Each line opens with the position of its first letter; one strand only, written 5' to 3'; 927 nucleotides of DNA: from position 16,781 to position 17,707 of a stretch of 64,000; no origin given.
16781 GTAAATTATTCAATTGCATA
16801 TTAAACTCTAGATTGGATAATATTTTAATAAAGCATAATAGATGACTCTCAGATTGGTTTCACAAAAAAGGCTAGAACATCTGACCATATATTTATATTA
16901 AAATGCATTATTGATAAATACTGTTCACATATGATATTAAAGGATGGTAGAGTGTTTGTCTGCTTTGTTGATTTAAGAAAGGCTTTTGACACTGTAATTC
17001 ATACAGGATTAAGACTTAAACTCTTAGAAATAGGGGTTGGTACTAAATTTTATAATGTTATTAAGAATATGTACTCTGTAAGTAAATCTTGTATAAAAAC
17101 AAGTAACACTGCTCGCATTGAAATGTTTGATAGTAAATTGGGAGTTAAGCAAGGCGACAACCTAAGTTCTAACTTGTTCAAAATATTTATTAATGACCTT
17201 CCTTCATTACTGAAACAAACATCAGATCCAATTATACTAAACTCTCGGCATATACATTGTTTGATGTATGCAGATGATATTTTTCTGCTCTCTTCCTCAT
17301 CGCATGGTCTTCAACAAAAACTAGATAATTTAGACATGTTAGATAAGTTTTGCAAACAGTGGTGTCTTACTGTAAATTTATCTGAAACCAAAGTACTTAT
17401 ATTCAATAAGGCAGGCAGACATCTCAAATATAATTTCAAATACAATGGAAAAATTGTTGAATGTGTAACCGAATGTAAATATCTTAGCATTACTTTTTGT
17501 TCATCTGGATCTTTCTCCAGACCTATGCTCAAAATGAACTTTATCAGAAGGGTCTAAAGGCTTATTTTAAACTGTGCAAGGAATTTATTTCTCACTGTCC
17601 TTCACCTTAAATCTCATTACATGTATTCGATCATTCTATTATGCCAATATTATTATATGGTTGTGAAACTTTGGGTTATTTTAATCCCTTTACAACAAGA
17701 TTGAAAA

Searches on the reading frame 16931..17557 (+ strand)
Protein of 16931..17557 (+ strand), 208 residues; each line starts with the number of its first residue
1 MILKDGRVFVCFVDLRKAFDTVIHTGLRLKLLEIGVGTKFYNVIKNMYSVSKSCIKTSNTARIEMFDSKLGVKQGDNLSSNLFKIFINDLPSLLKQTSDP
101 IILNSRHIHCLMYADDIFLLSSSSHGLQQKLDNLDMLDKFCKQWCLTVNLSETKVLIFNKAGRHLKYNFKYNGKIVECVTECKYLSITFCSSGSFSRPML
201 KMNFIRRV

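Call 47: search_protein_families(library=pfam, proteins=[window:16931-17557:+], max_evalue=0.01)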
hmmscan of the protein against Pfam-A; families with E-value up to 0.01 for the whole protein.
window:16931-17557:+ (208 aa): 1 family
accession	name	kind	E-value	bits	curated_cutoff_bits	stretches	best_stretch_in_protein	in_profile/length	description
PF00078.32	RVT_1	-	3.1e-20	73.2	29.6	1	9-188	69-204/205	Reverse transcriptase (RNA-dependent DNA polymerase)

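Call 63: find_encoding_contigs(protein=window:16931-17557:+, flank=10000, max_places=10)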
Protein window:16931-17557:+ (208 aa): no gene with exactly this product is on record in the collection.
